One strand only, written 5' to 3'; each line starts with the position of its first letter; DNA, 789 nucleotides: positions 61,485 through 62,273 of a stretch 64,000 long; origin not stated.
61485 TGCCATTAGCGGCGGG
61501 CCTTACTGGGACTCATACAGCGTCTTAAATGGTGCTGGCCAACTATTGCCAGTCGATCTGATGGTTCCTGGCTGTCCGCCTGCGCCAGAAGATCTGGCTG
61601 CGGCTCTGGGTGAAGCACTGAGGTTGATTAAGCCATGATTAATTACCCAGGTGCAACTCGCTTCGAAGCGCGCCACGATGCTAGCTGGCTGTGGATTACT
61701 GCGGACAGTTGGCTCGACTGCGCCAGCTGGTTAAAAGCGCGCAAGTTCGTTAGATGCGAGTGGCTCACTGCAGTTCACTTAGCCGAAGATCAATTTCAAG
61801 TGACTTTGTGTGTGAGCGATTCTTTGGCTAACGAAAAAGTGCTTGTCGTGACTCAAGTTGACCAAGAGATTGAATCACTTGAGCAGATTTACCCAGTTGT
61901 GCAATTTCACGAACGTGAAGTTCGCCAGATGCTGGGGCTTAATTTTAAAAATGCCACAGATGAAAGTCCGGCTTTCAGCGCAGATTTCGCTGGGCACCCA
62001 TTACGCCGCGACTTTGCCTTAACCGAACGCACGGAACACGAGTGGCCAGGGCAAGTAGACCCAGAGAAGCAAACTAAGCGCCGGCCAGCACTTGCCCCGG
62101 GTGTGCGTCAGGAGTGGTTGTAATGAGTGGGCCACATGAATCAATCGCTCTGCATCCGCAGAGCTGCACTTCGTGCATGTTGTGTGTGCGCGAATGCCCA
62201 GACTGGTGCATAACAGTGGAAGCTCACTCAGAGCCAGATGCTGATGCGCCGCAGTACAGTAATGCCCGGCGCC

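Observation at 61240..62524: Orphan NuoB-NuoC-NuoI-like three-gene operon with no NuoD, membrane arm or NADH-input partners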

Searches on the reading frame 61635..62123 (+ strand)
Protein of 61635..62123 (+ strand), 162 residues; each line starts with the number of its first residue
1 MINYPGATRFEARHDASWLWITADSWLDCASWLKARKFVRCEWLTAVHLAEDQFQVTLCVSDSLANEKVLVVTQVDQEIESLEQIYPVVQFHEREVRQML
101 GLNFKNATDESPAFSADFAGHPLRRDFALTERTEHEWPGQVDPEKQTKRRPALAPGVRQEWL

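Call 3: search_protein_families(library=pfam, proteins=[window:61635-62123:+], max_evalue=0.01)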
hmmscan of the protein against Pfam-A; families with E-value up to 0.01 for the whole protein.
window:61635-62123:+ (162 aa): 1 family
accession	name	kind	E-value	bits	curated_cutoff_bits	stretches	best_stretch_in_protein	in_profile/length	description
PF00329.25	Complex1_30kDa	-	7.3e-20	72.2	22.5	1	19-132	1-123/124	Respiratory-chain NADH dehydrogenase, 30 Kd subunit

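Call 4: search_protein_families(library=ncbifam, proteins=[window:61635-62123:+], max_evalue=0.01)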
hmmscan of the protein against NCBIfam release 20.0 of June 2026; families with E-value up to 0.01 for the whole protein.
window:61635-62123:+ (162 aa): 16 families
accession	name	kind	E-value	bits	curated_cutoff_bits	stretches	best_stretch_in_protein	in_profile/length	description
TIGR01961.1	NuoC_fam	subfamily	9.3e-16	58.5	122.45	1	20-130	4-121/122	NADH (or F420H2) dehydrogenase, subunit C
NF004733.0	PRK06074.1-5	equivalog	4.4e-10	39.5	225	1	43-137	60-159/203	NADH-quinone oxidoreductase subunit C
NF004737.0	PRK06074.2-4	equivalog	1e-09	38.5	144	1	25-131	22-128/150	NADH-quinone oxidoreductase subunit C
NF004731.0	PRK06074.1-3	equivalog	3.9e-09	36.6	303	1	54-136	69-154/207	NADH-quinone oxidoreductase subunit C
NF005856.0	PRK07785.1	equivalog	7.3e-08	32.5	224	1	71-130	165-225/246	NADH-quinone oxidoreductase subunit C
NF006304.0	PRK08491.1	equivalog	2.6e-06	27.2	228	1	18-131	60-178/263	NADH-quinone oxidoreductase subunit C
NF008728.0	PRK11742.1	equivalog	3.3e-06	25.7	840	1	69-136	110-180/598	NADH-quinone oxidoreductase subunit C/D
NF004730.0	PRK06074.1-1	equivalog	1.1e-05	25.4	193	1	79-136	107-165/200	NADH-quinone oxidoreductase subunit C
NF009808.0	PRK13292.1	equivalog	2.3e-05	22.5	1156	1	74-129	319-375/791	NADH-quinone oxidoreductase subunit B/C/D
NF004732.0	PRK06074.1-4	equivalog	3.1e-05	23.8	376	1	79-134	146-202/250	NADH-quinone oxidoreductase subunit C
NF009141.0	PRK12494.1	equivalog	9.6e-05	22.3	175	1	68-128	104-164/175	NAD(P)H-quinone oxidoreductase subunit J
NF004736.0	PRK06074.2-3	equivalog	0.00013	21.7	239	1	51-130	76-160/183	NADH-quinone oxidoreductase subunit C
NF005832.0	PRK07735.1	equivalog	0.0002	20.8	431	1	22-127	312-423/430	NADH-quinone oxidoreductase subunit C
NF004734.0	PRK06074.2-1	equivalog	0.00044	20.3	169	1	28-129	40-151/164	NADH-quinone oxidoreductase subunit C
NF004735.0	PRK06074.2-2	equivalog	0.002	18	176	1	74-128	91-147/158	NADH-quinone oxidoreductase subunit C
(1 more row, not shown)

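Call 9: find_homologous_proteins(query=window:61635-62123:+)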
Query window:61635-62123:+ (162 aa): 63 proteins with E <= 0.001 among 75 candidates.
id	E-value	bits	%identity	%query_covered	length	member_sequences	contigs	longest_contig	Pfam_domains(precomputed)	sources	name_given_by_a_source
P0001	5.3e-106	370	99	100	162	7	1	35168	PF00329.26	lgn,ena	-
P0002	1.7e-94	332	88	100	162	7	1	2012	PF00329.26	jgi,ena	jgi:NADH:ubiquinone oxidoreductase subunit C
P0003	1.4e-86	306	81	100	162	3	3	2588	PF00329.26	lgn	-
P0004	7.2e-86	304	80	100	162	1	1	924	PF00329.26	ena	-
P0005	1.4e-82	293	76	100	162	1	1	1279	PF00329.26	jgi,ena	-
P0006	2.2e-82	293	77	100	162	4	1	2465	PF00329.26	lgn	-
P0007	7.2e-80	285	77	100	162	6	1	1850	PF00329.26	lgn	-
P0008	1.6e-79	283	75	100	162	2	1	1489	PF00329.26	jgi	jgi:NADH:ubiquinone oxidoreductase subunit C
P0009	2.8e-78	279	72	100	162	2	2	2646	PF00329.26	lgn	-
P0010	5.3e-78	279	72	100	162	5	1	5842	PF00329.26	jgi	-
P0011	3.4e-75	269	69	100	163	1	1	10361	PF00329.26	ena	-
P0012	3.2e-74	266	71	100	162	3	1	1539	PF00329.26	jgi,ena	jgi:NADH:ubiquinone oxidoreductase subunit C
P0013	1.1e-73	264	70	100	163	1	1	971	PF00329.26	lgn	-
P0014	1.2e-73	264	68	100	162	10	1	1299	PF00329.26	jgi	-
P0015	1.8e-70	254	65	100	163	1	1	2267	PF00329.26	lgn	-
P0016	2.9e-63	231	59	100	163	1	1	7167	PF00329.26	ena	-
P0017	1.8e-62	228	60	100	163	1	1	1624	PF00329.26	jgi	-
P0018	6.3e-62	226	59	100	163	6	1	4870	PF00329.26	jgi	jgi:NADH-quinone oxidoreductase subunit C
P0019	7.1e-47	177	51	100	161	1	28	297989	PF00329.26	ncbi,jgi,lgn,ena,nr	ncbi:MAG: NADH-quinone oxidoreductase subunit C [Actinobacteria bacterium]|nr:NADH-quinone oxidoredu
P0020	7.1e-47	177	53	92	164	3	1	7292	PF00329.26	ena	-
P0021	1.4e-46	176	52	94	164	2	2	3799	PF00329.26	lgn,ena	-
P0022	8.0e-46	174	49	99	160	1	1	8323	PF00329.26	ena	-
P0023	1.3e-44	170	53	94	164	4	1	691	PF00329.26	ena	-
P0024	3.6e-43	165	49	100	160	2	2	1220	PF00329.26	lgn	-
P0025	2.3e-41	159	48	100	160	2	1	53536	PF00329.26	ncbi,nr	ncbi:MAG: NADH-quinone oxidoreductase subunit C [Actinomycetales bacterium]|nr:NADH-quinone oxidored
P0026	6.0e-41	158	50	87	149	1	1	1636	PF00329.26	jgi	jgi:NADH-quinone oxidoreductase subunit C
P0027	7.0e-41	158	50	87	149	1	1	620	PF00329.26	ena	-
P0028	8.0e-41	158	50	87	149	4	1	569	PF00329.26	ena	-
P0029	8.3e-41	158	50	87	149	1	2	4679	PF00329.26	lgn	-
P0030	2.2e-40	156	49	87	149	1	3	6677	PF00329.26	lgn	-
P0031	2.5e-40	156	50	87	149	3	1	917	PF00329.26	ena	-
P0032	3.0e-40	156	50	87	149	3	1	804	PF00329.26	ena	-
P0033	3.3e-40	156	50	87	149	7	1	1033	PF00329.26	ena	-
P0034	4.5e-40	155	53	84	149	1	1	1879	PF00329.26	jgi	jgi:NADH-quinone oxidoreductase subunit C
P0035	1.1e-39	154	49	87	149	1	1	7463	PF00329.26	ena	-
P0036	1.1e-39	154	49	87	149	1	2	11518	PF00329.26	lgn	-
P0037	1.5e-39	154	50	87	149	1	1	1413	PF00329.26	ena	-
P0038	1.5e-39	153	49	87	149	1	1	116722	PF00329.26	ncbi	-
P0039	1.5e-39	153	50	87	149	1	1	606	PF00329.26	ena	-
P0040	7.9e-39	151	51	84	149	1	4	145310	PF00329.26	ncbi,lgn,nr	ncbi:MAG: NADH-quinone oxidoreductase subunit C [Actinobacteria bacterium]|nr:NADH-quinone oxidoredu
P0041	9.3e-39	151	48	87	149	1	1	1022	PF00329.26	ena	-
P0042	1.2e-38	151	48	87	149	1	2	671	PF00329.26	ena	-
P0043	1.5e-38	150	48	87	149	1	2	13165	PF00329.26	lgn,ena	-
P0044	6.3e-38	148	51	84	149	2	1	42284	PF00329.26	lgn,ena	-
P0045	7.2e-38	148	48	87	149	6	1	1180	PF00329.26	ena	-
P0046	7.4e-38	148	50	86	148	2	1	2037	PF00329.26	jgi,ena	jgi:NADH-quinone oxidoreductase subunit C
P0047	1.1e-37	147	47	87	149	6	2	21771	PF00329.26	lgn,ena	-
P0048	1.2e-37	147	47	87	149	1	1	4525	PF00329.26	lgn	-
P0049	1.5e-37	147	47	87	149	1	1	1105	PF00329.26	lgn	-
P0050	4.2e-37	146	52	87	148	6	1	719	PF00329.26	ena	-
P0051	1.0e-36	144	50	87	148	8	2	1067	PF00329.26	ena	-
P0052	1.2e-36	144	47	84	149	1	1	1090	PF00329.26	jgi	jgi:NADH-quinone oxidoreductase subunit C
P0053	2.2e-36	143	48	84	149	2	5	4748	PF00329.26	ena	-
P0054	3.6e-36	142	50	87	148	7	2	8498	PF00329.26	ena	-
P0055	7.0e-36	142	46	84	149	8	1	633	PF00329.26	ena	-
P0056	1.1e-35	141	47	84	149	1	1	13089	PF00329.26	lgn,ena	-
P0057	2.4e-35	140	46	84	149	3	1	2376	PF00329.26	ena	-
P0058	2.7e-35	140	47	88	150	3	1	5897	PF00329.26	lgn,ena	-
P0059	1.1e-34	138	46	84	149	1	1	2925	PF00329.26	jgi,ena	jgi:NADH-quinone oxidoreductase subunit C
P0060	1.8e-34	137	47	84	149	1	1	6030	PF00329.26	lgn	-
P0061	2.7e-34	136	48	84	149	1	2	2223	PF00329.26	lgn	-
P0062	6.9e-34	135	45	84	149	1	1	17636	PF00329.26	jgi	jgi:NADH-quinone oxidoreductase subunit C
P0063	2.3e-33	133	47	84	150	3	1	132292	PF00329.26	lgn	-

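Call 10: find_encoding_contigs(protein=P0019, flank=10000, max_places=3)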
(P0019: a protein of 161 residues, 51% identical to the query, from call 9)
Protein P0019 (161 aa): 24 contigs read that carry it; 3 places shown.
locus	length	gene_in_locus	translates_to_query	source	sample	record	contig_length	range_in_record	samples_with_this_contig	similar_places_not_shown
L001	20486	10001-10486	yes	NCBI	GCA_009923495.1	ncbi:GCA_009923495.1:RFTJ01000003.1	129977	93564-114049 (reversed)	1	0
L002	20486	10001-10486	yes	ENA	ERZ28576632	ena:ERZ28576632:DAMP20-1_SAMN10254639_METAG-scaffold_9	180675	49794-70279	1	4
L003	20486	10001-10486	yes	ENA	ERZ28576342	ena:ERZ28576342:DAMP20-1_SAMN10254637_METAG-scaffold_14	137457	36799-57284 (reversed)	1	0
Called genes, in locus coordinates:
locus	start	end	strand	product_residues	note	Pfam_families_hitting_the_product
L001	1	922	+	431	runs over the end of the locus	PF00146:NADHdh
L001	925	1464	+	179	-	PF17179:Fer4_22 (faint), PF13183:Fer4_8 (faint), PF13237:Fer4_10, PF00037:Fer4 (weak), PF12838:Fer4_7, PF13187:Fer4_9 (weak), PF00037:Fer4, PF13484:Fer4_16 (weak), +6 more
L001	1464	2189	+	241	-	PF00499:Oxidored_q3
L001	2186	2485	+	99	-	PF00420:Oxidored_q2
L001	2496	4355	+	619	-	PF00662:Proton_antipo_N, PF00361:Proton_antipo_M, PF06455:NADH5_C (faint)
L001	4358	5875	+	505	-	PF00361:Proton_antipo_M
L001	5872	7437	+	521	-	PF00361:Proton_antipo_M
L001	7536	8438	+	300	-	PF00348:polyprenyl_synt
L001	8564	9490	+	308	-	-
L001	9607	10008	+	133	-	PF01058:Oxidored_q6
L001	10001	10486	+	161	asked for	PF00329:Complex1_30kDa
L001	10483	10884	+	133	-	PF13237:Fer4_10 (faint), PF14697:Fer4_21 (faint), PF12797:Fer4_2 (faint), PF12838:Fer4_7, PF13187:Fer4_9 (weak), PF13484:Fer4_16 (weak), PF00037:Fer4 (weak)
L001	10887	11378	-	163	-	PF04461:YajQ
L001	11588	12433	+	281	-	PF00932:LTD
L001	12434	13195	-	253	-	PF09359:VTC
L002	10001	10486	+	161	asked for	PF00329:Complex1_30kDa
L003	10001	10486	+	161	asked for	PF00329:Complex1_30kDa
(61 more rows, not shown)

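Call 11: find_encoding_contigs(protein=P0040, flank=10000, max_places=2)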
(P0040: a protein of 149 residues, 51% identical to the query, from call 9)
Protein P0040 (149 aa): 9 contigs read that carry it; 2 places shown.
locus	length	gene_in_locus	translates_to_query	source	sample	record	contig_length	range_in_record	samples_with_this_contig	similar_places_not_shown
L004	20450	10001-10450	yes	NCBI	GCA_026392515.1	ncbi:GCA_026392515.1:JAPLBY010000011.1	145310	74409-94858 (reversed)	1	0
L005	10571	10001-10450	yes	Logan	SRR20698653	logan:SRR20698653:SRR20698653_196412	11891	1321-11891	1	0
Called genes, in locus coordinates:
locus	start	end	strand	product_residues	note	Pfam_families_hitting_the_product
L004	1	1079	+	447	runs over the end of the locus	PF00146:NADHdh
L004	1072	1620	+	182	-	PF17179:Fer4_22 (faint), PF13746:Fer4_18 (faint), PF00037:Fer4 (weak), PF13237:Fer4_10, PF12838:Fer4_7, PF13187:Fer4_9 (weak), PF00037:Fer4, PF13484:Fer4_16 (weak), +7 more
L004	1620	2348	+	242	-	PF00499:Oxidored_q3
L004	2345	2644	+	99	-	PF00420:Oxidored_q2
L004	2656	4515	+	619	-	PF00662:Proton_antipo_N, PF00361:Proton_antipo_M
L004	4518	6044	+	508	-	PF00361:Proton_antipo_M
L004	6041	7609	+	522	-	PF00361:Proton_antipo_M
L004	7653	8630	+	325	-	PF00348:polyprenyl_synt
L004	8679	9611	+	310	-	PF00892:EamA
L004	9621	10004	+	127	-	PF01058:Oxidored_q6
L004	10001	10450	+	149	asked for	PF00329:Complex1_30kDa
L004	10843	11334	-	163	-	PF04461:YajQ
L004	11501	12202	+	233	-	PF00106:adh_short, PF08659:KR, PF13561:adh_short_C2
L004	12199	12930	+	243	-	PF00392:GntR, PF07729:FCD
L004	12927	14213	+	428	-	PF00743:FMO-like, PF07992:Pyr_redox_2, PF13450:NAD_binding_8 (weak), PF13454:NAD_binding_9 (faint), PF13738:Pyr_redox_3, PF13434:Lys_Orn_oxgnase (weak)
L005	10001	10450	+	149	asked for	PF00329:Complex1_30kDa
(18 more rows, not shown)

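Call 12: find_encoding_contigs(protein=P0063, flank=10000, max_places=2)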
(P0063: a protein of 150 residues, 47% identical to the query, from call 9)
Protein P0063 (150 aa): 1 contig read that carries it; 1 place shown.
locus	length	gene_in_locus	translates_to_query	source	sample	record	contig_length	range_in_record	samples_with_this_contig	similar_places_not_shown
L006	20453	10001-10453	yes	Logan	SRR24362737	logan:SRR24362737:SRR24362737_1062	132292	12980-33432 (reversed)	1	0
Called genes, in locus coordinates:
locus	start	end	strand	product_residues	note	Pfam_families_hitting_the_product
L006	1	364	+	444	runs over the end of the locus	PF00146:NADHdh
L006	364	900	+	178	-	PF17179:Fer4_22 (faint), PF13746:Fer4_18 (faint), PF13237:Fer4_10, PF00037:Fer4 (weak), PF12838:Fer4_7, PF13187:Fer4_9 (weak), PF00037:Fer4, PF13484:Fer4_16 (weak), +7 more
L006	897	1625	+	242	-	PF00499:Oxidored_q3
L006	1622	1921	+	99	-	PF00420:Oxidored_q2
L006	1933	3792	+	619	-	PF00662:Proton_antipo_N, PF00361:Proton_antipo_M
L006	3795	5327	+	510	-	PF00361:Proton_antipo_M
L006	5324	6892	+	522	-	PF00361:Proton_antipo_M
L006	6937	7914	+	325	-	PF00348:polyprenyl_synt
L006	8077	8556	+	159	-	-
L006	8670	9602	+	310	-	PF00892:EamA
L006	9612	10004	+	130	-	PF01058:Oxidored_q6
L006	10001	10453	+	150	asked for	PF00329:Complex1_30kDa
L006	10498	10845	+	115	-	PF12838:Fer4_7 (weak), PF13484:Fer4_16 (weak), PF00037:Fer4 (weak)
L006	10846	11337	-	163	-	PF04461:YajQ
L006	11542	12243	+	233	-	PF00106:adh_short, PF08659:KR, PF13561:adh_short_C2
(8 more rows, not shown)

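Call 16: find_related_loci(query=A1, collection=genome_contigs, flank=10000)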
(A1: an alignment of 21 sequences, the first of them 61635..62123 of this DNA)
Query A1 (162 aa) in genome_contigs; peptide patterns used: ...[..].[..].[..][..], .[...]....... (x = any residue, [..] = any of these).
125 stretches matched a pattern; 51 encode a relative of the query (tblastn E <= 1e-3); 51 distinct loci.
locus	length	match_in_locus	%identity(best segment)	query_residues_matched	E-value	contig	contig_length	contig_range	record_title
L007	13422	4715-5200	83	1-162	2e-92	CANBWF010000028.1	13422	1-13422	MAG: Actinobacteria bacterium isolate JR-DAM-100519-59 genome assembly, contig: JR-DAM-100519-C6658, whole genome shotgu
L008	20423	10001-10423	49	21-161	1e-45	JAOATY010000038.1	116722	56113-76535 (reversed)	MAG: Candidatus Nanopelagicales bacterium isolate AF21_PE0_T1_S7_48_15 T1_S7_64_length_116722_cov_10, whole genome shotg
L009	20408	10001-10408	51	26-161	6e-45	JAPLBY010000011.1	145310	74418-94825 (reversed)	MAG: Actinomycetota bacterium isolate LacPavin_0818_WC45_MAG_48_15 LacPavin_0818_WC45_scaffold_800892, whole genome shot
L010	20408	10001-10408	53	26-161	2e-44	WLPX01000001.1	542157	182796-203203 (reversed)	MAG: Actinomycetota bacterium isolate UFOp-RH-26jul17-237 RH-26jul17-237-c1, whole genome shotgun sequence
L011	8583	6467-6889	48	21-161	7e-44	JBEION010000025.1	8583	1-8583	MAG: Candidatus Nanopelagicales bacterium isolate Sample-106-S6-bin-12 Sample_106_S6-bin_12-k141_530182, whole genome sh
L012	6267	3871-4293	52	21-161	9e-44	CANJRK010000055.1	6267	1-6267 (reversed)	MAG: Actinobacteria bacterium isolate RH-23may17-525 genome assembly, contig: RH-23may17-C106398, whole genome shotgun s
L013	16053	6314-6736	48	21-161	9e-44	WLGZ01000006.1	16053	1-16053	MAG: Actinomycetota bacterium isolate UFOp-RE-4nov15-112 RE-4nov15-112-c6, whole genome shotgun sequence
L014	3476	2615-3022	49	26-161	2e-43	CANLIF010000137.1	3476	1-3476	MAG: Actinobacteria bacterium isolate TE-Jun18-233 genome assembly, contig: TE-Jun18-C69323, whole genome shotgun sequen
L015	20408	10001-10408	50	26-161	2e-43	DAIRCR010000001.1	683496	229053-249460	MAG TPA_asm: Candidatus Nanopelagicales bacterium isolate CTOTU2214 NODE_2_length_683496_cov_8.552795, whole genome shot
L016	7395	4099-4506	50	26-161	2e-43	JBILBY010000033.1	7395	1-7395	MAG: Candidatus Nanopelagicales bacterium isolate ME2016-06-13_3300042447_group7_bin147 Rohwer_bin382_scaffold_6356_c1,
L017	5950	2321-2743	48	21-161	2e-42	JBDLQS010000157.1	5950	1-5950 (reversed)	MAG: Actinomycetota bacterium isolate icacos_2019_sw_WHONDRS-S19S_0094_B_bin.102 scaffold_597845, whole genome shotgun s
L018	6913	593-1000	50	26-161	1e-42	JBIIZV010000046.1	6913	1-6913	MAG: Candidatus Nanopelagicales bacterium isolate ME2006-06-22D9_3300042569_group2_bin70 Rohwer_bin378_scaffold_11383_c1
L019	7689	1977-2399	46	21-161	3e-42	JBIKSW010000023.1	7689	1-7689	MAG: Candidatus Nanopelagicales bacterium isolate ME2015-07-01_3300042455_group6_bin3 Rohwer_bin380_scaffold_8621_c1, wh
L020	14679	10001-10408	49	26-161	7e-42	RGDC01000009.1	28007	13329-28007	MAG: Actinomycetota bacterium isolate WB6_1B_195 contig_100_8, whole genome shotgun sequence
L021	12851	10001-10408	48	26-161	1e-41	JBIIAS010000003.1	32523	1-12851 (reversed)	MAG: Candidatus Nanopelagicales bacterium isolate ME2000-06-06pf_3300042549_group1_bin177 Rohwer_bin373_scaffold_618_c1,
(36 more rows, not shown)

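Call 27: search_protein_representatives(alignment_id=A1)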
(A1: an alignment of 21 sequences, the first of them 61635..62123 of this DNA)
Query: 21 sequences, 163 profile positions. Proteins with E-value up to 0.001 (for the whole library): 3329; up to 1e-10: 307; up to 1e-30: 13. The best 150 are listed.
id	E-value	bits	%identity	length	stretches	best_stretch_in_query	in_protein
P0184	1.8e-59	216.2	-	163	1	1-162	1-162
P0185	6.4e-58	211.1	-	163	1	4-162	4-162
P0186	8.8e-55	200.9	-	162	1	8-162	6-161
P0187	1.4e-48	180.7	-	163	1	5-162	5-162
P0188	2.9e-48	179.7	-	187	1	7-162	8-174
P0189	1.6e-45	170.7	-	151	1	18-162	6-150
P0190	2.3e-43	163.8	-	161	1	15-162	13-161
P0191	2.1e-41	157.4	-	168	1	5-162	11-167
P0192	6.0e-40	152.6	-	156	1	9-162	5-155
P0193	1.3e-37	145.0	-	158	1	17-162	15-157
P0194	7.1e-36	139.4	-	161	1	7-162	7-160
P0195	1.4e-35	138.4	-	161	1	6-162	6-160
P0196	2.5e-33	131.1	-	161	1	11-162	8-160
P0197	6.6e-29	116.7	-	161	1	12-162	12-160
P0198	1.3e-26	109.3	-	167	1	8-112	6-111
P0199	6.1e-26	107.1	-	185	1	17-162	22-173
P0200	6.7e-26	107.0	-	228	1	20-161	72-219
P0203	3.5e-24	101.4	-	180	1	14-162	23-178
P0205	1.9e-23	99.0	-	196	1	14-162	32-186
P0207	4.4e-23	97.8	-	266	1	16-159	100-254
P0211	2.5e-22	95.3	-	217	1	14-162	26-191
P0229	7.5e-20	87.3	-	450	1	8-159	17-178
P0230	8.4e-20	87.1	-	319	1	16-159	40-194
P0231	8.6e-20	87.1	-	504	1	9-159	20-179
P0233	1.0e-19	86.9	-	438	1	12-159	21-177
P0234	1.1e-19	86.8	-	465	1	19-159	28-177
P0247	2.0e-18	82.7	-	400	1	18-159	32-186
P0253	4.0e-18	81.7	-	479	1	17-159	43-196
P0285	2.2e-16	76.0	-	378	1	9-159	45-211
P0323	4.8e-15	71.7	-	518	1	11-151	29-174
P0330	7.1e-15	71.1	-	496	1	70-159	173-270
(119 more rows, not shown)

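Call 28: search_protein_families(library=pfam, proteins=[P0229, P0231, P0233, P0234, P0253, P0247, P0285, P0323, P0330, P0230], max_evalue=0.0001)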
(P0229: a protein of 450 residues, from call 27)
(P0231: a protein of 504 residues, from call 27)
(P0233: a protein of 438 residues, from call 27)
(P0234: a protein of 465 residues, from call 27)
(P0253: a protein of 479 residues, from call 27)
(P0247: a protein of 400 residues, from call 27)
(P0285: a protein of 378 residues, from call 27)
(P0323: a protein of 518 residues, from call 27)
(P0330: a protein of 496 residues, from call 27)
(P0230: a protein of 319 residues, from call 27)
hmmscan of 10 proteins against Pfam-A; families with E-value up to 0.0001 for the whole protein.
P0229 (450 aa): 1 family
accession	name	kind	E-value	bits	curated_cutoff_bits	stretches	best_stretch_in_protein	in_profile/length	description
PF00329.25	Complex1_30kDa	-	1.4e-30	106.8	22.5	1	28-146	1-123/124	Respiratory-chain NADH dehydrogenase, 30 Kd subunit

P0231 (504 aa): 1 family
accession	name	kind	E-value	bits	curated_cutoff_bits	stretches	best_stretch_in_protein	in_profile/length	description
PF00329.25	Complex1_30kDa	-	5.6e-33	114.6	22.5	1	30-148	1-123/124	Respiratory-chain NADH dehydrogenase, 30 Kd subunit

P0233 (438 aa): 1 family
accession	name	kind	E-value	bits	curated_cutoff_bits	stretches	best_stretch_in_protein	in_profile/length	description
PF00329.25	Complex1_30kDa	-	5.8e-32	111.3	22.5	1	28-146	1-123/124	Respiratory-chain NADH dehydrogenase, 30 Kd subunit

P0234 (465 aa): 1 family
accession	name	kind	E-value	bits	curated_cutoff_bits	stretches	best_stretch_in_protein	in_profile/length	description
PF00329.25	Complex1_30kDa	-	1.7e-30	106.6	22.5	1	28-146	1-123/124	Respiratory-chain NADH dehydrogenase, 30 Kd subunit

P0253 (479 aa): 1 family
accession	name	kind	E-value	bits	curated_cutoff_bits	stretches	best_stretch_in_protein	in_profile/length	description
PF00329.25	Complex1_30kDa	-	3e-31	109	22.5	1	45-165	1-123/124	Respiratory-chain NADH dehydrogenase, 30 Kd subunit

P0247 (400 aa): 1 family
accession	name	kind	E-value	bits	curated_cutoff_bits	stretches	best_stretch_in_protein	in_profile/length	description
PF00329.25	Complex1_30kDa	-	3.5e-32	112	22.5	1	33-154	1-123/124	Respiratory-chain NADH dehydrogenase, 30 Kd subunit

P0285 (378 aa): 1 family
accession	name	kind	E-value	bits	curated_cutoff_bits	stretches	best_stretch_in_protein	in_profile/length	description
PF00329.25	Complex1_30kDa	-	2.8e-32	112.3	22.5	1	55-180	1-123/124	Respiratory-chain NADH dehydrogenase, 30 Kd subunit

P0323 (518 aa): 1 family
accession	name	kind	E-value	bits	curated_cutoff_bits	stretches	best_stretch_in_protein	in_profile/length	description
PF00329.25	Complex1_30kDa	-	2.4e-31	109.3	22.5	1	37-157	1-123/124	Respiratory-chain NADH dehydrogenase, 30 Kd subunit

P0330 (496 aa): 1 family
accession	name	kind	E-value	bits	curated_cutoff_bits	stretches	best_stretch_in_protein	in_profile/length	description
PF00329.25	Complex1_30kDa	-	3.6e-26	92.6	22.5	1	170-239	53-123/124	Respiratory-chain NADH dehydrogenase, 30 Kd subunit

P0230 (319 aa): 1 family
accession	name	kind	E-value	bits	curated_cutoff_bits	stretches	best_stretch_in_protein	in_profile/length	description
PF00329.25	Complex1_30kDa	-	5.3e-35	121.1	22.5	1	44-162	2-122/124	Respiratory-chain NADH dehydrogenase, 30 Kd subunit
